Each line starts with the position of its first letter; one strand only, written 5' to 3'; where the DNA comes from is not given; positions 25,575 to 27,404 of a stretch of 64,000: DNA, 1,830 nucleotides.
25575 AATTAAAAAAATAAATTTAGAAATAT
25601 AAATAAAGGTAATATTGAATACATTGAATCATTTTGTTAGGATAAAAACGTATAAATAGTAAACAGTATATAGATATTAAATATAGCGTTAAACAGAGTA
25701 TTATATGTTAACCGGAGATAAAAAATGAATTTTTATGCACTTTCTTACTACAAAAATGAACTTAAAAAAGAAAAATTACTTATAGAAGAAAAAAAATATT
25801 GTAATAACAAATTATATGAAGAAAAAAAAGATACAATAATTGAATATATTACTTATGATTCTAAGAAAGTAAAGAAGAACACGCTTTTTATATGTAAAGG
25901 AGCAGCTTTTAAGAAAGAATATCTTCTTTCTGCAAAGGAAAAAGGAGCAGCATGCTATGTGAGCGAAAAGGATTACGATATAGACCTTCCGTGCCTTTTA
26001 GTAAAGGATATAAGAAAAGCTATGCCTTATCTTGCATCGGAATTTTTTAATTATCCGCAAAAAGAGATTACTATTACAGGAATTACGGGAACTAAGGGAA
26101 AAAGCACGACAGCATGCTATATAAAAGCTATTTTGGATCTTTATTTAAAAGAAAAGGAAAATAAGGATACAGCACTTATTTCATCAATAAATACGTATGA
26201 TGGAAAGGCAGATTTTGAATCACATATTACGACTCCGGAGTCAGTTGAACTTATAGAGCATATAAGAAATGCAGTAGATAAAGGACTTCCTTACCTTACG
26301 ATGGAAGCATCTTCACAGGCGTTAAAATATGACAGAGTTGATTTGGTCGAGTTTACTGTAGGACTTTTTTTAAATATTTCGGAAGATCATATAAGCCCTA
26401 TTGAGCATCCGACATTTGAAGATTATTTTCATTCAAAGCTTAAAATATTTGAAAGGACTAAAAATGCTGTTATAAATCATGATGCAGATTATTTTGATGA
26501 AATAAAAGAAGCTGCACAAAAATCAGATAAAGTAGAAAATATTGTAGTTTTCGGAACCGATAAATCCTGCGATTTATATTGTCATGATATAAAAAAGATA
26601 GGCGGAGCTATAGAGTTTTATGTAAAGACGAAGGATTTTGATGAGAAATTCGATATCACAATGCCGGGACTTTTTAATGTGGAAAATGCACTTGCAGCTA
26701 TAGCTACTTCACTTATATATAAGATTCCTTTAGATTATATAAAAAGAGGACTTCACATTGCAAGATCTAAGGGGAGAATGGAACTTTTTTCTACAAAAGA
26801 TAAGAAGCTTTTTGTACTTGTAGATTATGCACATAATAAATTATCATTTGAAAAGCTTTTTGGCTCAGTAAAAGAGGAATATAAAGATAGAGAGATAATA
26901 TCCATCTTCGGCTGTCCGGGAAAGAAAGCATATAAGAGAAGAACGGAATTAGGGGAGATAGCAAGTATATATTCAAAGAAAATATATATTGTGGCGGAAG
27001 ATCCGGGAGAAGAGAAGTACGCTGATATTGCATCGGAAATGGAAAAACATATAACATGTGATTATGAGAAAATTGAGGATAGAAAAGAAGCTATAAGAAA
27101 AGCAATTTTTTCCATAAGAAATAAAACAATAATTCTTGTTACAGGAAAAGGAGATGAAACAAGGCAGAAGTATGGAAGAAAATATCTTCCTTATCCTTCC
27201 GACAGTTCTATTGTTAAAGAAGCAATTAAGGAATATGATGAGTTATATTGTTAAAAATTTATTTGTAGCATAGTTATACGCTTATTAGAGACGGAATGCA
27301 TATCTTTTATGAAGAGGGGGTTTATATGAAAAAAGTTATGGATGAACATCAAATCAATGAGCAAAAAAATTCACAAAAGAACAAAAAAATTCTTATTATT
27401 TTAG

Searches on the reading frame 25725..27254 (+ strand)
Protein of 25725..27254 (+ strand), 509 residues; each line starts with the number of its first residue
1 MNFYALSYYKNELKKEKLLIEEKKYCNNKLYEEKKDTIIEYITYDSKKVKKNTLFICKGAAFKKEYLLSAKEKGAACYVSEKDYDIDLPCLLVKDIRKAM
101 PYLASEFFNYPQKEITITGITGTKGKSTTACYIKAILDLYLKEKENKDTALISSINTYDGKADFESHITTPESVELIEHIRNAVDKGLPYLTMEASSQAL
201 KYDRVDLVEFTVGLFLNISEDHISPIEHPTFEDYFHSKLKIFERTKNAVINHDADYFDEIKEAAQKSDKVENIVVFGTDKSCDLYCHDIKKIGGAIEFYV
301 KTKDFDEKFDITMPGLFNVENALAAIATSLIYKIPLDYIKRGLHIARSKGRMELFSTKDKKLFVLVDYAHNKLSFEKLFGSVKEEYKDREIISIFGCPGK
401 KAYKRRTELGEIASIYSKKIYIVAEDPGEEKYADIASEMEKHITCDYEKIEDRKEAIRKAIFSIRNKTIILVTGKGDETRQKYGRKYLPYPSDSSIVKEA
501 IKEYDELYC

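Call 59: search_protein_families(library=pfam, proteins=[L048:243-1268:+], max_evalue=0.001)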
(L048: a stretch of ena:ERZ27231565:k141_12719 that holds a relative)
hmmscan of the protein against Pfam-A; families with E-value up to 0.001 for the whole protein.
L048:243-1268:+ (341 aa): 0 families

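Call 69: search_protein_families(library=pfam, proteins=[L047:7941-8588:+, L047:11344-12531:-, L037:2959-3360:+, L043:11916-14879:+], max_evalue=0.01)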
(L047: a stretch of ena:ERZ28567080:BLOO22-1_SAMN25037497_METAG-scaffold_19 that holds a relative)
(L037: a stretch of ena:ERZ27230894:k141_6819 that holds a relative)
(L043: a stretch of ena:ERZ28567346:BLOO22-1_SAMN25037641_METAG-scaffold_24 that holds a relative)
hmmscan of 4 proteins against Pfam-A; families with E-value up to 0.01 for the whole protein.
L047:7941-8588:+ (215 aa): 0 families

L047:11344-12531:- (395 aa): 1 family
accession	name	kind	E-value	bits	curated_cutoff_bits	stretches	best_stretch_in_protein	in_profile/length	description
PF11706.13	zf-CGNR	-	0.00013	22.1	24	1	353-393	3-44/44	CGNR zinc finger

L037:2959-3360:+ (133 aa): 6 families
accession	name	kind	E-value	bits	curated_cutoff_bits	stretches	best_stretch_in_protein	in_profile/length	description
PF00196.25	GerE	-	1.6e-05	24.8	23.5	1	7-39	8-40/57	Bacterial regulatory proteins, luxR family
PF13936.12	HTH_38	-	0.0013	18.9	27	1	3-33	7-37/44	Helix-turn-helix domain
PF13384.12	HTH_23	-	0.0014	18.8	24.6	1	3-33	4-34/50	Homeodomain-like domain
PF08281.18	Sigma70_r4_2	-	0.0016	18.5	25.7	1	7-35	16-45/54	Sigma-70, region 4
PF02796.21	HTH_7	-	0.0034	17.9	23.8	1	6-33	9-38/45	Helix-turn-helix domain of resolvase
PF15978.11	TnsD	-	0.006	16.1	32.4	0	7-73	189-239/355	Tn7-like transposition protein D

L043:11916-14879:+ (987 aa): 5 families
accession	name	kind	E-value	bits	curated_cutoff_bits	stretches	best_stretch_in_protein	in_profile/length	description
PF12799.13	LRR_4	-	2.7e-15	56.5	27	3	383-423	1-41/44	Leucine Rich repeats (2 copies)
PF18889.6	Beta_helix_3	-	1.8e-13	50.7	27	3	170-191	1-19/20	Beta helix repeat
PF07523.18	Big_3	-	4.2e-08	33.8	21.2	1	627-662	2-36/68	Bacterial Ig-like domain (group 3)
PF24807.1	WD40_CDC20-Fz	-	0.0017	18.2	200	0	467-570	40-140/292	CDC20/Fizzy WD40 domain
PF23952.1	LRR_EndoS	-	0.0049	17.5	27.9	0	334-454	1-109/116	Endo-beta-N-acetylglucosaminidase EndoS LRR domain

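Call 70: search_protein_families(library=phrogs, proteins=[L037:3353-3529:+, L037:2959-3360:+, L037:5330-6904:+, L037:3574-5337:+], max_evalue=0.001)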
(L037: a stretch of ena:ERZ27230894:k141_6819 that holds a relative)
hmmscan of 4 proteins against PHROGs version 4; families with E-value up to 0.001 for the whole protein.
L037:3353-3529:+ (58 aa): 1 family
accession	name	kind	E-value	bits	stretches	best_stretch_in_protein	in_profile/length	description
phrog_2996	-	unknown function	5.3e-12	46.7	1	6-52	7-53/54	-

L037:2959-3360:+ (133 aa): 7 families
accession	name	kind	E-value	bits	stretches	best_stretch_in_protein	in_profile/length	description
phrog_2308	-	unknown function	1.3e-42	146.2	1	1-132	1-137/138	-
phrog_1271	-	DNA, RNA and nucleotide metabolism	1.8e-08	35.2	1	40-125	171-243/361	HNH endonuclease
phrog_3855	-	DNA, RNA and nucleotide metabolism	9.4e-05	23.8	1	5-36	68-99/115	HTH DNA binding protein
phrog_20494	-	unknown function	0.00014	23.2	1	51-88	6-41/115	-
phrog_125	-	DNA, RNA and nucleotide metabolism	0.00021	21.9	1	7-88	170-248/254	DNA invertase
phrog_9366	-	integration and excision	0.00022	22.3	1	5-41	70-106/109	transposase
phrog_4151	-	DNA, RNA and nucleotide metabolism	0.00035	21.4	1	4-66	8-71/154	DNA binding protein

L037:5330-6904:+ (525 aa): 4 families
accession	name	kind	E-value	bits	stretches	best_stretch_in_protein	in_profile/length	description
phrog_95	-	integration and excision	1.4e-149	500.7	1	4-518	73-576/651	integrase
phrog_125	-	DNA, RNA and nucleotide metabolism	5.5e-53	181.1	1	11-308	9-251/254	DNA invertase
phrog_18012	-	unknown function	1.6e-21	77.7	1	423-522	2-102/104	-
phrog_6620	-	integration and excision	2e-07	31.8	1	22-132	51-155/201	transposase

L037:3574-5337:+ (588 aa): 4 families
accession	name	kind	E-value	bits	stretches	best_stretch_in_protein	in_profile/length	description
phrog_95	-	integration and excision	1.1e-125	421.7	2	1-394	72-450/651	integrase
phrog_125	-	DNA, RNA and nucleotide metabolism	8e-44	151.1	1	2-296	2-251/254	DNA invertase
phrog_7701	-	DNA, RNA and nucleotide metabolism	1.4e-08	36.1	1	176-245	6-66/137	DNA invertase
phrog_6620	-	integration and excision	0.0001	22.9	1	15-145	53-176/201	transposase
